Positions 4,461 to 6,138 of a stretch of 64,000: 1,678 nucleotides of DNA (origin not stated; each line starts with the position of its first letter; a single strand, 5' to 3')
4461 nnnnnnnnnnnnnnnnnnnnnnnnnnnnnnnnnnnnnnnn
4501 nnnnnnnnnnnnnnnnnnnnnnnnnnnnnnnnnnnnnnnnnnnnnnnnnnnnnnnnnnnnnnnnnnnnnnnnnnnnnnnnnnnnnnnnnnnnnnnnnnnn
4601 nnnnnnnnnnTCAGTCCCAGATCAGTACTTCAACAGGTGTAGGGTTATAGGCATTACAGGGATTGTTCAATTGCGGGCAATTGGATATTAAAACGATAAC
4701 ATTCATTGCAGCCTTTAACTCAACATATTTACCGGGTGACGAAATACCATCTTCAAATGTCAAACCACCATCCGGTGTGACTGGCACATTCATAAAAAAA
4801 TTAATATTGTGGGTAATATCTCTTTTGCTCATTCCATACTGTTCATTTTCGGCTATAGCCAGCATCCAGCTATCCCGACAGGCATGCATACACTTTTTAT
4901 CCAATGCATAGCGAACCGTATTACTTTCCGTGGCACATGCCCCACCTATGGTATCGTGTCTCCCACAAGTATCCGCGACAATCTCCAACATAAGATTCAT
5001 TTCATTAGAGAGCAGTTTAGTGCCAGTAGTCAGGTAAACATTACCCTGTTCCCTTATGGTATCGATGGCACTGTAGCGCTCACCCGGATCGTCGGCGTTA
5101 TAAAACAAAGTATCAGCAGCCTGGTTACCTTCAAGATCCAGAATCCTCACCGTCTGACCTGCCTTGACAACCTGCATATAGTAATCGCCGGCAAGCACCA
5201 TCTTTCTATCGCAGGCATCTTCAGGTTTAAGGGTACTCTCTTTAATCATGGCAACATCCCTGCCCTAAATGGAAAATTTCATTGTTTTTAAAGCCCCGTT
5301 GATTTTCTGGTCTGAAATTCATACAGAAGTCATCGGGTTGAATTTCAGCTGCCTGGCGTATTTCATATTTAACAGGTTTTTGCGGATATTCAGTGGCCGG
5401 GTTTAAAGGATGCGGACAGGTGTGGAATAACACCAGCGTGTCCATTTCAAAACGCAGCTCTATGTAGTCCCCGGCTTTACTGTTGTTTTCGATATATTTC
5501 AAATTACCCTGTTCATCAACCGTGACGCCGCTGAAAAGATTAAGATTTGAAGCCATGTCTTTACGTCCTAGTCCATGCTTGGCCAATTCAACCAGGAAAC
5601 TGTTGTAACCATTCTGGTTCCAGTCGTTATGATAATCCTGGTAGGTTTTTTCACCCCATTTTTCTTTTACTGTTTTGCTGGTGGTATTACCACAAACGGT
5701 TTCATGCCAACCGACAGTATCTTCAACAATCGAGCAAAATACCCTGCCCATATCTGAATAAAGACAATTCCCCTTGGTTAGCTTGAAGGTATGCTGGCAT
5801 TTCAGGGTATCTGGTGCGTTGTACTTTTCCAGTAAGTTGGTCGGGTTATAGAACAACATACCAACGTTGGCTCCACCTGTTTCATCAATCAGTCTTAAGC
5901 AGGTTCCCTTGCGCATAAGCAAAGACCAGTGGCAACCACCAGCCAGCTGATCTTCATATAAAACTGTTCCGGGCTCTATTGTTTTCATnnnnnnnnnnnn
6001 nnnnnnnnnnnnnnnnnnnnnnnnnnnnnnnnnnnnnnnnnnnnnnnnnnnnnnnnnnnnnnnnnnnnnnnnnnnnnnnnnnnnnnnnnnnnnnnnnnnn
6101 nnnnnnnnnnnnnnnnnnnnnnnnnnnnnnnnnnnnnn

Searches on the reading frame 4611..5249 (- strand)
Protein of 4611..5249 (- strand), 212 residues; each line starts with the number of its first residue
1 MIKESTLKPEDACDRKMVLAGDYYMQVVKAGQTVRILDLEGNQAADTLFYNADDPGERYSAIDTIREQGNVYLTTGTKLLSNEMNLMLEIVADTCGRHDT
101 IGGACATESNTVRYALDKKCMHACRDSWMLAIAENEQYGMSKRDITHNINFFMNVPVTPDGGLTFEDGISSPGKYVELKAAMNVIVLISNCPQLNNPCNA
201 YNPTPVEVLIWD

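Call 9: search_protein_families(library=pfam, proteins=[window:4611-5249:-])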
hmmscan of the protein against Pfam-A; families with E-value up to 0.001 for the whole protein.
window:4611-5249:- (212 aa): 1 family
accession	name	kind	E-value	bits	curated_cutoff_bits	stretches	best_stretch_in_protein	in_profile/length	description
PF09347.15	DUF1989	-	1.7e-67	226.7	27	1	18-185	3-168/168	Domain of unknown function (DUF1989)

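Call 10: find_homologous_proteins(query=window:4611-5249:-, max_evalue=1e-20)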
Query window:4611-5249:- (212 aa): 8000 proteins with E <= 1e-20 among 8000 candidates; the best 120 are listed.
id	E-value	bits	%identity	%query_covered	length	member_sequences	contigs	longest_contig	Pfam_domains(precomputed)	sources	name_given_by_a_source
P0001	2.8e-141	486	100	100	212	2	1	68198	PF09347.16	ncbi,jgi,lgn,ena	jgi:urea carboxylase-associated protein 1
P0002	5.4e-131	452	93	100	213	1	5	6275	PF09347.16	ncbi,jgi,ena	ncbi:MAG: urea carboxylase-associated family protein [Gammaproteobacteria bacterium]|jgi:uncharacter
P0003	3.6e-129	446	92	100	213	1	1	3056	PF09347.16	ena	-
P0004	3.6e-129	446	91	100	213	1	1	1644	PF09347.16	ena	-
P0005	9.3e-129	445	91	100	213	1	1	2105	PF09347.16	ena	-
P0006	2.6e-128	444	91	100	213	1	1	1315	PF09347.16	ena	-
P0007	4.9e-128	443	91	100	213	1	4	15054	PF09347.16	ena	-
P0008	1.8e-127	441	90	100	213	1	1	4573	PF09347.16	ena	-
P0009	2.5e-127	440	90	100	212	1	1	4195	PF09347.16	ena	-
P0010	2.4e-126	437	88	100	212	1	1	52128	PF09347.16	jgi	-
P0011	3.1e-125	434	87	100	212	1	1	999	PF09347.16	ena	-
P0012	4.6e-125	433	87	100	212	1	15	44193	PF09347.16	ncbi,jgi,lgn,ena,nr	ncbi:MAG: urea carboxylase-associated family protein [Gammaproteobacteria bacterium]|jgi:urea carbox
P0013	1.1e-124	432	87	100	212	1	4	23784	PF09347.16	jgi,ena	jgi:hypothetical protein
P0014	1.2e-124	432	87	100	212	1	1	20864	PF09347.16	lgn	-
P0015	1.5e-124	431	86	100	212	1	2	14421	PF09347.16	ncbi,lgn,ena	-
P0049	4.1e-123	427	87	100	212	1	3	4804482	PF09347.16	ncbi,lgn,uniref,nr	ncbi:hypothetical protein SAMN03080615_04328 [Amphritea atlantica]|uniref:DUF1989 domain-containing 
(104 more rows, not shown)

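Call 14: find_related_loci(query=A1, collection=genome_contigs, flank=6000)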
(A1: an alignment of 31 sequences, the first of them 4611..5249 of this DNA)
Query A1 (212 aa) in genome_contigs; peptide patterns used: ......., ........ (x = any residue, [..] = any of these).
600 stretches matched a pattern (row limit reached: there are more); 563 encode a relative of the query (tblastn E <= 1e-3); the best 80 are kept; 80 distinct loci.
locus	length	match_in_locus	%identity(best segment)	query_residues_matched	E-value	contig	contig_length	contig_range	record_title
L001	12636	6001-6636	87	1-212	2e-131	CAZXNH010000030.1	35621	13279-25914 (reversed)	MAG TPA_asm: uncultured Ectothiorhodospiraceae bacterium isolate binchicken_co405_66 genome assembly, contig: NODE_1613_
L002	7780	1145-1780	85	1-212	1e-126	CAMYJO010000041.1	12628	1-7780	MAG: uncultured Gammaproteobacteria bacterium isolate ES_Gamma_034 genome assembly, contig: scaffold_3285, whole genome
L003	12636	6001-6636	85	1-212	8e-127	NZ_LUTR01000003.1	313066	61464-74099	Neptuniibacter marinus strain ATR 1.1 contig_3, whole genome shotgun sequence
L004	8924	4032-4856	84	1-212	2e-126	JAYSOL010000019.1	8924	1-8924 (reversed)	MAG: Gammaproteobacteria bacterium isolate GFS_11195 GFS_11195_18, whole genome shotgun sequence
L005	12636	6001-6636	85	1-212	2e-126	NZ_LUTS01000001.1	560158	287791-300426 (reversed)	Neptuniibacter pectenicola strain LFT 1.8 contig_1, whole genome shotgun sequence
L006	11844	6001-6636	84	1-212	3e-126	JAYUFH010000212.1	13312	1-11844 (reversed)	MAG: Pseudomonadota bacterium isolate GFS_7679 GFS_7679_211, whole genome shotgun sequence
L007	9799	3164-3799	83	1-212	4e-126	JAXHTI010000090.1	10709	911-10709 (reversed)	MAG: Pseudomonadota bacterium isolate MAG20_tar_biofilm MAG20_90, whole genome shotgun sequence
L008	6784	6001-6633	83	1-211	4e-125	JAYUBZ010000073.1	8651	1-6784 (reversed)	MAG: Gammaproteobacteria bacterium isolate GFS_6843 GFS_6843_72, whole genome shotgun sequence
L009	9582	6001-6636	83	1-212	5e-125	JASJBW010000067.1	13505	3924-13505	MAG: Gammaproteobacteria bacterium isolate MO_103.B26 MO_103.c_988, whole genome shotgun sequence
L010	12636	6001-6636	84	1-212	8e-125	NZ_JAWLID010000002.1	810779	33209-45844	Vibrio sp. EA2 NE2_scaffold2, whole genome shotgun sequence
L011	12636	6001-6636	82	1-212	4e-124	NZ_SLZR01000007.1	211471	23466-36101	Reinekea marinisedimentorum strain DSM 15388 Ga0104519_107, whole genome shotgun sequence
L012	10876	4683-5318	83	1-212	2e-124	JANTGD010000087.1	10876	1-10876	MAG: Thiotrichales bacterium isolate bin10046 c_000000006638, whole genome shotgun sequence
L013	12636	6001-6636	83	1-212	3e-124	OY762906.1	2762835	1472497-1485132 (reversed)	MAG: uncultured Vibrio sp. isolate 25380ce8-fc80-44c6-9602-c03417d48a00 genome assembly, chromosome: 1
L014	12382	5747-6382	83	1-212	6e-124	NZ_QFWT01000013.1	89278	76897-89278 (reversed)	Vibrio albus strain E4404 contig13_1, whole genome shotgun sequence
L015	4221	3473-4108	83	1-212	2e-125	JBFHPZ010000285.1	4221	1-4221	MAG: Gammaproteobacteria bacterium isolate Mix_sand08.2021.06.G.6 k141_1834995_length_4221_cov_8.0005, whole genome shot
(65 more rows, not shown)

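Call 27: find_related_loci(query=window:4611-5249:-, collection=metagenome_contigs, flank=3000)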
Query window:4611-5249:- (212 aa) in metagenome_contigs; peptide patterns used: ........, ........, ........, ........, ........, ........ (x = any residue, [..] = any of these).
600 stretches matched a pattern (row limit reached: there are more); 591 encode a relative of the query (tblastn E <= 1e-3); the best 80 are kept; 80 distinct loci.
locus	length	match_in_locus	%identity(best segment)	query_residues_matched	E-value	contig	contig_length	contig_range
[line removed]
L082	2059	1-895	85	1-212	4e-137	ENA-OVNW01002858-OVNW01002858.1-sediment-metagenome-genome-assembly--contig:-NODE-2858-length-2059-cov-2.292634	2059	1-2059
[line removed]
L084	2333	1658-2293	85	1-212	2e-133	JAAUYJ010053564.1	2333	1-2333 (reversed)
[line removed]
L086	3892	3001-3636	83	1-212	2e-125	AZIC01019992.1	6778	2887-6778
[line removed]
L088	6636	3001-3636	83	1-212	2e-123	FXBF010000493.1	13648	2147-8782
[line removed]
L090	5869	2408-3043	83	1-212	3e-123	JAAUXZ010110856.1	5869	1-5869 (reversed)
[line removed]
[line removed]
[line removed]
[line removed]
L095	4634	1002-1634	82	1-211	4e-122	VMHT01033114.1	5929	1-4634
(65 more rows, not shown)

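Call 28: find_encoding_contigs(protein=P0002, flank=3000, max_places=5)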
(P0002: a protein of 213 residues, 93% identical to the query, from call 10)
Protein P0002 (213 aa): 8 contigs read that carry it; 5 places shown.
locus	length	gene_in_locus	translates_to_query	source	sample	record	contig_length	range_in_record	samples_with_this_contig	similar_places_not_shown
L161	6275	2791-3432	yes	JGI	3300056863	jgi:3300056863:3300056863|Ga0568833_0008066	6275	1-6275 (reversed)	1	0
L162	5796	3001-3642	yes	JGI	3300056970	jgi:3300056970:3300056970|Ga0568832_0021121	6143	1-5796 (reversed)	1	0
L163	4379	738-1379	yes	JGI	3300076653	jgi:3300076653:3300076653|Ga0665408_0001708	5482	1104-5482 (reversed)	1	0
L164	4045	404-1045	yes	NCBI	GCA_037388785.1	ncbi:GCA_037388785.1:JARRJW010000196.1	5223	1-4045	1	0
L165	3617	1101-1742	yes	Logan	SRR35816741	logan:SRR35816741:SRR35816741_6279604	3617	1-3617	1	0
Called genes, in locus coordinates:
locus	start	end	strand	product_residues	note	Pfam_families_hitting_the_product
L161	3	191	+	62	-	?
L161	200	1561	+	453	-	PF00120:Gln-synt_C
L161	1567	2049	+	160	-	PF23434:DUF7120 (weak), PF08753:NikR_C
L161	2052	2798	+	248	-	PF09347:DUF1989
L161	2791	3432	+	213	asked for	PF09347:DUF1989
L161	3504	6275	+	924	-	?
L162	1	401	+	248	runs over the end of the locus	?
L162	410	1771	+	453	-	PF00120:Gln-synt_C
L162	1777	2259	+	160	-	PF23434:DUF7120 (weak), PF08753:NikR_C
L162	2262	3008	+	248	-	PF09347:DUF1989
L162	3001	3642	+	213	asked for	PF09347:DUF1989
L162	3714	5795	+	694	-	?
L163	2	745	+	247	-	?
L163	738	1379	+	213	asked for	PF09347:DUF1989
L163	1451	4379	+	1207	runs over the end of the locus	PF00289:Biotin_carb_N, PF02786:CPSase_L_D2, PF07478:Dala_Dala_lig_C, PF25919:BSH_CusB (faint), PF02785:Biotin_carb_C, PF02626:CT_A_B, PF02682:CT_C_D, PF00364:Biotin_lipoyl, +1 more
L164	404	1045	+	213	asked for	PF09347:DUF1989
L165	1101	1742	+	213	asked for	PF09347:DUF1989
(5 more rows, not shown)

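Call 29: find_encoding_contigs(protein=P0007, flank=3000, max_places=4)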
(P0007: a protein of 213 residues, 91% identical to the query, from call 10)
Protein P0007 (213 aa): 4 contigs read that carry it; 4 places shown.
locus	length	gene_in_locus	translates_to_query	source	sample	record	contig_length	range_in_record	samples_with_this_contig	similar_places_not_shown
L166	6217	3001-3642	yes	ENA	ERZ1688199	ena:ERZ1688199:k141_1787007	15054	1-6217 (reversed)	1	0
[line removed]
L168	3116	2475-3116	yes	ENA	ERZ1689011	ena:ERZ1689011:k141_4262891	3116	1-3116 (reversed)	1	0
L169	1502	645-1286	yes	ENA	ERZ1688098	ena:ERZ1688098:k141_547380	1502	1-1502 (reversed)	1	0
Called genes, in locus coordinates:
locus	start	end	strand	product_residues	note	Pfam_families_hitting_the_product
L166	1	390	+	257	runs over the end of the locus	PF02633:Creatininase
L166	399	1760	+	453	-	PF00120:Gln-synt_C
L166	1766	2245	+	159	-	PF23434:DUF7120 (weak), PF08753:NikR_C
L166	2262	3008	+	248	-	PF09347:DUF1989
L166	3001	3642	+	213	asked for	PF09347:DUF1989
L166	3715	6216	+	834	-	?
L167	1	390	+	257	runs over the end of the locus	PF02633:Creatininase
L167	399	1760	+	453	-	PF00120:Gln-synt_C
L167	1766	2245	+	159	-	PF23434:DUF7120 (weak), PF08753:NikR_C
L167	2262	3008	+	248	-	PF09347:DUF1989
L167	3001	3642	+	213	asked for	PF09347:DUF1989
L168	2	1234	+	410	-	?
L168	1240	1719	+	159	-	PF23434:DUF7120 (weak), PF08753:NikR_C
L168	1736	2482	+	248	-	PF09347:DUF1989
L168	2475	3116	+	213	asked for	PF09347:DUF1989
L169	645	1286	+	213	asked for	PF09347:DUF1989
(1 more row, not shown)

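Call 30: find_encoding_contigs(protein=P0010, flank=8000, max_places=2)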
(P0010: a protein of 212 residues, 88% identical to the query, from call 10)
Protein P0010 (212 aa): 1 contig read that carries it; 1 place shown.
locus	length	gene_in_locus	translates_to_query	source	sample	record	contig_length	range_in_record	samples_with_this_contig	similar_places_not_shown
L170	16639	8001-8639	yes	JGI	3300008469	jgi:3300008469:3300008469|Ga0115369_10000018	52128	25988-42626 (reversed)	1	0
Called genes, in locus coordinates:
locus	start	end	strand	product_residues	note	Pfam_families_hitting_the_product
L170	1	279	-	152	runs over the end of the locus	PF00909:Ammonium_transp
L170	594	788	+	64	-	-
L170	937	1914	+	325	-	PF13379:NMT1_2, PF09084:NMT1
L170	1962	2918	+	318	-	PF00528:BPD_transp_1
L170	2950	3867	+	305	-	PF02463:SMC_N (faint), PF00005:ABC_tran, PF13304:AAA_21 (faint)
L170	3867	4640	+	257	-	PF02633:Creatininase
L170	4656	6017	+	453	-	PF00120:Gln-synt_C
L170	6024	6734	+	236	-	PF00117:GATase, PF07722:Peptidase_C26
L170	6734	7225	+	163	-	PF01402:RHH_1 (weak), PF08753:NikR_C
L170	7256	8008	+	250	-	PF09347:DUF1989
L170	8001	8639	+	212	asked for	PF09347:DUF1989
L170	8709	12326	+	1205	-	PF00289:Biotin_carb_N, PF02786:CPSase_L_D2, PF07478:Dala_Dala_lig_C, PF02785:Biotin_carb_C, PF02626:CT_A_B, PF02682:CT_C_D, PF00364:Biotin_lipoyl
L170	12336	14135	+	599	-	PF01425:Amidase, PF21986:AH_C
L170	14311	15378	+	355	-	PF00072:Response_reg, PF13487:HD_5, PF01966:HD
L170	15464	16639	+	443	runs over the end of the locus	PF00512:HisKA, PF02518:HATPase_c, PF00072:Response_reg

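Call 43: search_protein_families(library=ncbifam, proteins=[window:4611-5249:-], max_evalue=0.00001)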
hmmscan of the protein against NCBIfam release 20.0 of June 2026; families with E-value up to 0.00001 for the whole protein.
window:4611-5249:- (212 aa): 3 families
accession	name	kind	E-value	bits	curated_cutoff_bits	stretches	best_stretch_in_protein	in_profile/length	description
TIGR03424.1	urea_degr_1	equivalog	3.3e-102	340.2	284.7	1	14-211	4-198/198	urea amidolyase associated protein UAAP2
TIGR03425.1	urea_degr_2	hypoth_equivalog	5e-50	169.9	205.95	1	17-211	6-203/233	urea amidolyase associated protein UAAP1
NF053776.1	TmaoDeMthMsil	equivalog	3.7e-26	91.9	1100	1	25-212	176-363/763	trimethylamine N-oxide demethylase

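Call 52: find_encoding_contigs(protein=window:4611-5249:-, flank=500, max_places=3)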
Protein window:4611-5249:- (212 aa): 1 contig read that carries it; 1 place shown.
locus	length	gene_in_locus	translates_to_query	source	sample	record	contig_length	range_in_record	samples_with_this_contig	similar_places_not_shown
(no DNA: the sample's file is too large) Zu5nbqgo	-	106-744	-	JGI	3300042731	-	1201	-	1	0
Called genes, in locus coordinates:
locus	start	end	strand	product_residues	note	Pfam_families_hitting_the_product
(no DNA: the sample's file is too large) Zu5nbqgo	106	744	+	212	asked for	PF09347:DUF1989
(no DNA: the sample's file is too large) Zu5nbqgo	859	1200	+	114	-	?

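Call 53: list_cluster_members(proteins=[window:4611-5249:-, window:6001-6480:-])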
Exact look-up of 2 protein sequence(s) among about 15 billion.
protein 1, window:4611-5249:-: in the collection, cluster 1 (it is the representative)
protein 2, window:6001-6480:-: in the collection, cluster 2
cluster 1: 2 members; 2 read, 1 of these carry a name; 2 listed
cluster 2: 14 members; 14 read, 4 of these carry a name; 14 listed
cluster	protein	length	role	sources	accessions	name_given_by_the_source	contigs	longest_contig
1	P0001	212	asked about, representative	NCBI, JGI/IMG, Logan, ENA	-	urea carboxylase-associated protein 1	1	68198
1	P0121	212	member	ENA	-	-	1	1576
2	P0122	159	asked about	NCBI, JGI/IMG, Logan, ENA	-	CopG family nickel-responsive transcriptional regulator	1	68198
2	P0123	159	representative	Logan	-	-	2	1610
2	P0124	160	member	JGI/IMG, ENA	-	CopG family transcriptional regulator, nickel-responsive regulator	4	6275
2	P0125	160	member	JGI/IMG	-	CopG family nickel-responsive transcriptional regulator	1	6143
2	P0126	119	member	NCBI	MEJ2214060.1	MAG: ribbon-helix-helix protein, CopG family, partial [Gammaproteobacteria bacterium]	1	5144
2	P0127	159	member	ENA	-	-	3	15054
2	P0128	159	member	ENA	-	-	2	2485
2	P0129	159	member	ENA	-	-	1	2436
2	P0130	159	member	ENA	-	-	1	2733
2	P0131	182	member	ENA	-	-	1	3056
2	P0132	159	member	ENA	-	-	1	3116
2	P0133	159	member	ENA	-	-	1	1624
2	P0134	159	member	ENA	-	-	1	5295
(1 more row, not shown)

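Call 69: find_encoding_contigs(protein=P0007, flank=8000, max_places=1)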
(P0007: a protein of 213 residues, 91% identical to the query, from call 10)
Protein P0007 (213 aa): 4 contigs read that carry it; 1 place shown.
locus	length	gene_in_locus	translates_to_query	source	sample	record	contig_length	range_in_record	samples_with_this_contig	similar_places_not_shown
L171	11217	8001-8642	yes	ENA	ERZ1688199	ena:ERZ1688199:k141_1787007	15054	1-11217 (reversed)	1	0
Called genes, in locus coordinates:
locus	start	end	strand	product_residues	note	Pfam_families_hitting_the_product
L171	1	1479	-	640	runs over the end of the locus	PF00005:ABC_tran, PF02463:SMC_N (weak), PF07693:KAP_NTPase (faint), PF13476:AAA_23 (faint), PF13555:AAA_29 (faint), PF12848:ABC_tran_Xtn, PF00005:ABC_tran, PF16326:ABC_tran_CTD (weak), +3 more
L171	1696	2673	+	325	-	PF13379:NMT1_2, PF04069:OpuAC (weak), PF09084:NMT1, PF12974:Phosphonate-bd (weak)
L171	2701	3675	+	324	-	PF00528:BPD_transp_1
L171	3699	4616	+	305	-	PF00004:AAA (faint), PF02463:SMC_N (faint), PF00005:ABC_tran, PF13304:AAA_21 (faint)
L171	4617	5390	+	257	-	PF02633:Creatininase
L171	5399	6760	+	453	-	PF00120:Gln-synt_C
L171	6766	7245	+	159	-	PF23434:DUF7120 (weak), PF08753:NikR_C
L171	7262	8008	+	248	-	PF09347:DUF1989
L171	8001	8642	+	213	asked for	PF09347:DUF1989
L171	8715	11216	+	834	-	?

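Call 70: find_encoding_contigs(protein=P0012, flank=8000, max_places=2)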
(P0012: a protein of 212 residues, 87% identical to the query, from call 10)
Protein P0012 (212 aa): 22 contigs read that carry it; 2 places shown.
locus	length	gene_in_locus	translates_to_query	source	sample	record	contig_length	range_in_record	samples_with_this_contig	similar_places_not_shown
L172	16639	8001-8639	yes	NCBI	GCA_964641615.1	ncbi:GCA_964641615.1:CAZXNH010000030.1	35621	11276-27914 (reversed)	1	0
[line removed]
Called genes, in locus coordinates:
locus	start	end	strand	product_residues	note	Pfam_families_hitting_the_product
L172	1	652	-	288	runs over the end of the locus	PF01261:AP_endonuc_2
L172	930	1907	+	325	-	PF13379:NMT1_2, PF09084:NMT1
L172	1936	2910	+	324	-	PF00528:BPD_transp_1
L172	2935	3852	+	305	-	PF02463:SMC_N (faint), PF00005:ABC_tran, PF13304:AAA_21 (faint)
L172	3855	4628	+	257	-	PF02633:Creatininase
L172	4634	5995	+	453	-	PF00120:Gln-synt_C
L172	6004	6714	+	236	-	PF00117:GATase, PF07722:Peptidase_C26 (weak)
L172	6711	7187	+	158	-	PF23434:DUF7120 (faint), PF08753:NikR_C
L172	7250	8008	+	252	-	PF09347:DUF1989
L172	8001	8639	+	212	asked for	PF09347:DUF1989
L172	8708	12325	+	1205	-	PF00289:Biotin_carb_N, PF02786:CPSase_L_D2, PF07478:Dala_Dala_lig_C, PF02785:Biotin_carb_C, PF02626:CT_A_B, PF02682:CT_C_D, PF00364:Biotin_lipoyl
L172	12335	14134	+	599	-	PF01425:Amidase, PF21986:AH_C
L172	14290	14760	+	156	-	PF13442:Cytochrome_CBB3, PF00034:Cytochrom_C (weak)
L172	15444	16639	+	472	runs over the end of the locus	PF00115:COX1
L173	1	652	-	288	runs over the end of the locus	PF01261:AP_endonuc_2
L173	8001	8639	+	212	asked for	PF09347:DUF1989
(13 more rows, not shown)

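Call 71: find_encoding_contigs(protein=P0049, flank=8000, max_places=1)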
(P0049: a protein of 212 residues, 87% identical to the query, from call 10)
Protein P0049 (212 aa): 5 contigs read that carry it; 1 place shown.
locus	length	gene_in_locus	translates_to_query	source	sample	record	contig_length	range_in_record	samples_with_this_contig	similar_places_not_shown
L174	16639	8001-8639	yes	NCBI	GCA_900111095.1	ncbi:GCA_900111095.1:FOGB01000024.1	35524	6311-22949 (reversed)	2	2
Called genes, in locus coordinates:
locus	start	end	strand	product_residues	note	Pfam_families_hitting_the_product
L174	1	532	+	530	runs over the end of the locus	PF00989:PAS, PF08448:PAS_4 (weak), PF13426:PAS_9, PF02518:HATPase_c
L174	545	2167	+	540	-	PF01590:GAF, PF13185:GAF_2, PF00158:Sigma54_activat, PF14532:Sigma54_activ_2, PF07724:AAA_2 (faint), PF07728:AAA_5 (weak), PF25601:AAA_lid_14, PF02954:HTH_8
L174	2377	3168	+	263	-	PF00563:EAL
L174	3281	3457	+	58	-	PF20661:SutA-RBD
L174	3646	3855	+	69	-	-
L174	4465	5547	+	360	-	PF13379:NMT1_2, PF09084:NMT1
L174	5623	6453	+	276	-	PF00528:BPD_transp_1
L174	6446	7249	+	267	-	PF00005:ABC_tran, PF13304:AAA_21 (faint)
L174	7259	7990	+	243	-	PF09347:DUF1989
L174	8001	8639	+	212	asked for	PF09347:DUF1989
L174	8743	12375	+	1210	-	PF00289:Biotin_carb_N, PF02222:ATP-grasp (weak), PF02786:CPSase_L_D2, PF07478:Dala_Dala_lig_C, PF02785:Biotin_carb_C, PF02626:CT_A_B, PF02682:CT_C_D, PF00364:Biotin_lipoyl, +2 more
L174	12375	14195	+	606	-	PF01425:Amidase, PF21986:AH_C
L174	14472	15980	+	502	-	PF04055:Radical_SAM, PF02579:Nitro_FeMo-Co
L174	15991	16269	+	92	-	PF00037:Fer4 (weak), PF13237:Fer4_10 (faint), PF12838:Fer4_7 (weak), PF13187:Fer4_9 (weak)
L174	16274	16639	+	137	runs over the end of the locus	-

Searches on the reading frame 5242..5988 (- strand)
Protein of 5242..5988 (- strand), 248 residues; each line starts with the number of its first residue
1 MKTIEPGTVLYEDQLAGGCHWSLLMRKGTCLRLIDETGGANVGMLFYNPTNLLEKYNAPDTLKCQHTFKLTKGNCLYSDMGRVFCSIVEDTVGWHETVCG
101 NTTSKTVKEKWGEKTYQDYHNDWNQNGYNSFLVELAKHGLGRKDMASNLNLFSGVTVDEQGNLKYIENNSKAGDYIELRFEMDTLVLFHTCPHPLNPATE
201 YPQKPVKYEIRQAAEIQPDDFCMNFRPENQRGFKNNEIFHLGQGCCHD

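Call 9: search_protein_families(library=pfam, proteins=[window:5242-5988:-])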
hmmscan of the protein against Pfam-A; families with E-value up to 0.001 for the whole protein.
window:5242-5988:- (248 aa): 1 family
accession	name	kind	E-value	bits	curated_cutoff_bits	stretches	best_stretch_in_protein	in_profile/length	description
PF09347.15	DUF1989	-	1.1e-60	204.6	27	1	15-185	3-168/168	Domain of unknown function (DUF1989)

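Call 43: search_protein_families(library=ncbifam, proteins=[window:5242-5988:-], max_evalue=0.00001)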
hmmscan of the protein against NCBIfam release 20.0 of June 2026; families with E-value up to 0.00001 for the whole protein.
window:5242-5988:- (248 aa): 3 families
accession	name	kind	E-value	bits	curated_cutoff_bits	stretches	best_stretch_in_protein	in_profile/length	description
TIGR03425.1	urea_degr_2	hypoth_equivalog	1.3e-98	328.9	205.95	1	10-239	2-231/233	urea amidolyase associated protein UAAP1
TIGR03424.1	urea_degr_1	equivalog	6.3e-41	140.2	284.7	1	9-208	2-195/198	urea amidolyase associated protein UAAP2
NF053776.1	TmaoDeMthMsil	equivalog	4e-08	32.3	1100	1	80-206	240-357/763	trimethylamine N-oxide demethylase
